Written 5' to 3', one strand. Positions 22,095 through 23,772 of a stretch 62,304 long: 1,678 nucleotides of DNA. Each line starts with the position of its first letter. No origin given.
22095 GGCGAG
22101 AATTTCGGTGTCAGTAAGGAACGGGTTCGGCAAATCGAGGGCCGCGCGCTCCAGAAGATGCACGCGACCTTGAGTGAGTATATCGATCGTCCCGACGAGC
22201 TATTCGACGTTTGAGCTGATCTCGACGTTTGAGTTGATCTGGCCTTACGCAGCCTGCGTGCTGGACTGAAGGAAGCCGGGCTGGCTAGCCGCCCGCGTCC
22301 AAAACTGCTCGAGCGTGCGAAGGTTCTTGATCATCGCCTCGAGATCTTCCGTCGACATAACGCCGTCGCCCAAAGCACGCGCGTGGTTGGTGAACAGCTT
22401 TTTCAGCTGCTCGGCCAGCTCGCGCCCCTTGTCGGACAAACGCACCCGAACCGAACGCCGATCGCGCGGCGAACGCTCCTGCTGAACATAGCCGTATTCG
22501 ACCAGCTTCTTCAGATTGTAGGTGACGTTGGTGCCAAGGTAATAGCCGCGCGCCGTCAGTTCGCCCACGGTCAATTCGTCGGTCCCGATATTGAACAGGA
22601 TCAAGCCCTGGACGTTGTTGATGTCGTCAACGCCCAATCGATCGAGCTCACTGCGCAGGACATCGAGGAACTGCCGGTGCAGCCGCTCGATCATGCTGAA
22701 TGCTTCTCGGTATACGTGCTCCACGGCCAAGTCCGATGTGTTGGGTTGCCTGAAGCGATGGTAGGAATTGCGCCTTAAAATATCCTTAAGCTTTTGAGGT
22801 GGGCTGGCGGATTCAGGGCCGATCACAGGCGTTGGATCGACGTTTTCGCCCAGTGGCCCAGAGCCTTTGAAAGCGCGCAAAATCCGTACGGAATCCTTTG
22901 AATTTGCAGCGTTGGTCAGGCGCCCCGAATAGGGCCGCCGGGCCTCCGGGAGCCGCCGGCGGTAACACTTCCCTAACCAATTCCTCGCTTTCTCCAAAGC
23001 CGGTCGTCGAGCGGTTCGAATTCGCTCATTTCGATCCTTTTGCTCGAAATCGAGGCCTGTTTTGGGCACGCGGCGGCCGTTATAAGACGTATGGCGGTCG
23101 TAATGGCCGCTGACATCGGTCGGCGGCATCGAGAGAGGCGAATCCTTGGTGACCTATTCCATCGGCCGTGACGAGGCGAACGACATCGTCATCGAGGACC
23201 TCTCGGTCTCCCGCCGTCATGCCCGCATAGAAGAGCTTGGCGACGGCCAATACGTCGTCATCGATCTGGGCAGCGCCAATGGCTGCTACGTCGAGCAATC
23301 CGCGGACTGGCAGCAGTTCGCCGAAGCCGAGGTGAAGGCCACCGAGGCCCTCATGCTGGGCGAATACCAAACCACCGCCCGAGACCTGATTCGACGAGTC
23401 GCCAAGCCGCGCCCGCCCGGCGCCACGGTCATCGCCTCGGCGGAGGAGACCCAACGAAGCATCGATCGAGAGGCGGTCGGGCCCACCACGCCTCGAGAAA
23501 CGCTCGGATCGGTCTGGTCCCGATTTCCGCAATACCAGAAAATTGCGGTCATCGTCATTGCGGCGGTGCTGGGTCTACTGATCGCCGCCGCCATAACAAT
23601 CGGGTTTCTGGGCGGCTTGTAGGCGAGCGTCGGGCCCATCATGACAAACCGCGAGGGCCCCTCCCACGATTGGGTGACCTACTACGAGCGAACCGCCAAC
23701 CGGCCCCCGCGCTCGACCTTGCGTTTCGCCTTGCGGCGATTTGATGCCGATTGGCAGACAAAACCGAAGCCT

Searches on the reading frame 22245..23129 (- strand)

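Call 3: search_protein_families(library=pfam, proteins=[window:22245-23129:-], max_evalue=0.01)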
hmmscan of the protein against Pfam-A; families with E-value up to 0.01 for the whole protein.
window:22245-23129:- (294 aa): 4 families
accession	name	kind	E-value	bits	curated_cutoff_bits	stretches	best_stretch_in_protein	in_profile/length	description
PF13463.12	HTH_27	-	5.1e-13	49.5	22.2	1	171-235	2-68/68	Winged helix DNA-binding domain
PF12802.13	MarR_2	-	6.9e-11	42.6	27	1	169-226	2-61/61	MarR family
PF01047.28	MarR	-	1.7e-06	28.3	24.6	1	170-227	1-59/59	MarR family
PF22381.2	Staph_reg_Sar_Rot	-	2.6e-06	27.9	27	1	197-241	40-84/85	Transcriptional regulator SarA/Rot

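Call 4: search_protein_families(library=ncbifam, proteins=[window:22245-23129:-], max_evalue=0.01)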
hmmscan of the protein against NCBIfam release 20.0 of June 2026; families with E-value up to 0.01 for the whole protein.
window:22245-23129:- (294 aa): 15 families
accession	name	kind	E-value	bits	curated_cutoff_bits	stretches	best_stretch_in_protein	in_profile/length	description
NF047395.1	TransRegLtdR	equivalog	3.9e-54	182.8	250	1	127-278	7-159/166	transcriptional regulator LdtR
NF050133.1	TransRegFabT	equivalog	2e-10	41.1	200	1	198-277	57-134/138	fatty acid biosynthesis transcriptional regulator FabT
NF045593.1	bilirub_TF_BilQ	equivalog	1e-08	35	125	1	200-273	59-131/135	bilirubin utilization transcriptional regulator BilQ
NF052638.1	TransRegOhrRVib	equivalog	9.1e-05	22.2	200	1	176-245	44-111/141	transcriptional regulator OhrR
NF053814.1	teico_TcaR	equivalog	0.0001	22.4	170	1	183-273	50-141/151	MarR family transcriptional regulator TcaR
TIGR04472.1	reg_rSAM_mob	hypoth_equivalog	0.00017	21.6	240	1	162-247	21-107/141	radical SAM mobile pair system MarR family transcriptional regulator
NF002926.0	PRK03573.1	equivalog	0.00017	21.5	120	1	205-276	66-136/144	transcriptional regulator SlyA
TIGR01889.1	Staph_reg_Sar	paralog_domain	0.0002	21.6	62.6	1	187-244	45-102/109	staphylococcal accessory regulator family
NF010349.0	PRK13777.1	equivalog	0.0002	20.8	153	1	203-267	77-142/190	HTH-type transcriptional regulator Hpr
TIGR02337.1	HpaR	equivalog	0.00028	20.7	121.2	1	183-253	40-110/130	homoprotocatechuate degradation operon regulator HpaR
NF053777.1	Saro0803TransReg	equivalog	0.00082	19.1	200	1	206-270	72-135/140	Saro_0803 family transcriptional regulator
NF008565.1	PRK11512.1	equivalog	0.0011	19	240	1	201-248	70-117/144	multiple antibiotic resistance transcriptional regulator MarR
NF038251.1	AdcR_fam_Zn_TF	equivalog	0.0012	19.1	175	1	170-243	34-107/143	zinc-dependent MarR family transcriptional regulator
NF052438.1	TransRegRv0880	equivalog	0.0021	17.9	220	1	186-244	49-107/143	Rv0880 family HTH-type transcriptional regulator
NF041230.1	BagL_FevM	exception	0.0064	16.5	230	0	190-273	59-141/145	MarR family transcriptional regulator BagL/FevM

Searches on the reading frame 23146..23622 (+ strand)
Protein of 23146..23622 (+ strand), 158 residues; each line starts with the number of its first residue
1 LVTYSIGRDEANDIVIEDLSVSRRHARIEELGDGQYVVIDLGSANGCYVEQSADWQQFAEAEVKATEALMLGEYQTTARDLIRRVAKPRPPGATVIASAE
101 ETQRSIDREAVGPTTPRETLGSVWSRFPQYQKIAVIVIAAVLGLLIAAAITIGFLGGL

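Call 3: search_protein_families(library=pfam, proteins=[window:23146-23622:+], max_evalue=0.01)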
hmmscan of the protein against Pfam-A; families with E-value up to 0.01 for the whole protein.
window:23146-23622:+ (158 aa): 2 families
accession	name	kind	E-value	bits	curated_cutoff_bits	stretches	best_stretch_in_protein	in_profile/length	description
PF00498.31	FHA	-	1.8e-15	57.6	20.7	1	4-51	1-48/67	FHA domain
PF16697.10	Yop-YscD_cpl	-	2.3e-09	37.8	33.2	1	3-73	18-85/94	Inner membrane component of T3SS, cytoplasmic domain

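Call 4: search_protein_families(library=ncbifam, proteins=[window:23146-23622:+], max_evalue=0.01)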
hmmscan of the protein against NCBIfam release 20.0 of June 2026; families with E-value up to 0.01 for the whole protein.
window:23146-23622:+ (158 aa): 6 families
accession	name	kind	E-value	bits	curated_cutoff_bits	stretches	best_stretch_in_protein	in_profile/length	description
NF041660.2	oxygluDhInhib_OdhI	equivalog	4.6e-10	39.5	200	1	4-52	58-105/130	oxoglutarate dehydrogenase inhibitor Odhl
NF049868.1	FhaB_Rv0019c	equivalog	5.3e-10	39.6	125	1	5-52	89-135/158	FHA domain-containing protein FhaB/FipA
TIGR03354.1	VI_FHA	hypoth_equivalog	1.2e-08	35.2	120.25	1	5-79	27-102/420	type VI secretion system-associated FHA domain protein TagH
NF052573.1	HisKinEspAMyxo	equivalog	1.3e-08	33.4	1400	1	5-72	49-112/755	serine histidine kinase EspA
NF033760.1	gliding_GltG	equivalog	5.3e-07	28.5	650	1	6-51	28-73/650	adventurous gliding motility protein GltG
NF052403.1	ESX1TransRegEspM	equivalog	0.0011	17.9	550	1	5-51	32-76/367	ESX-1 type VII secretion system transcriptional regulator EspM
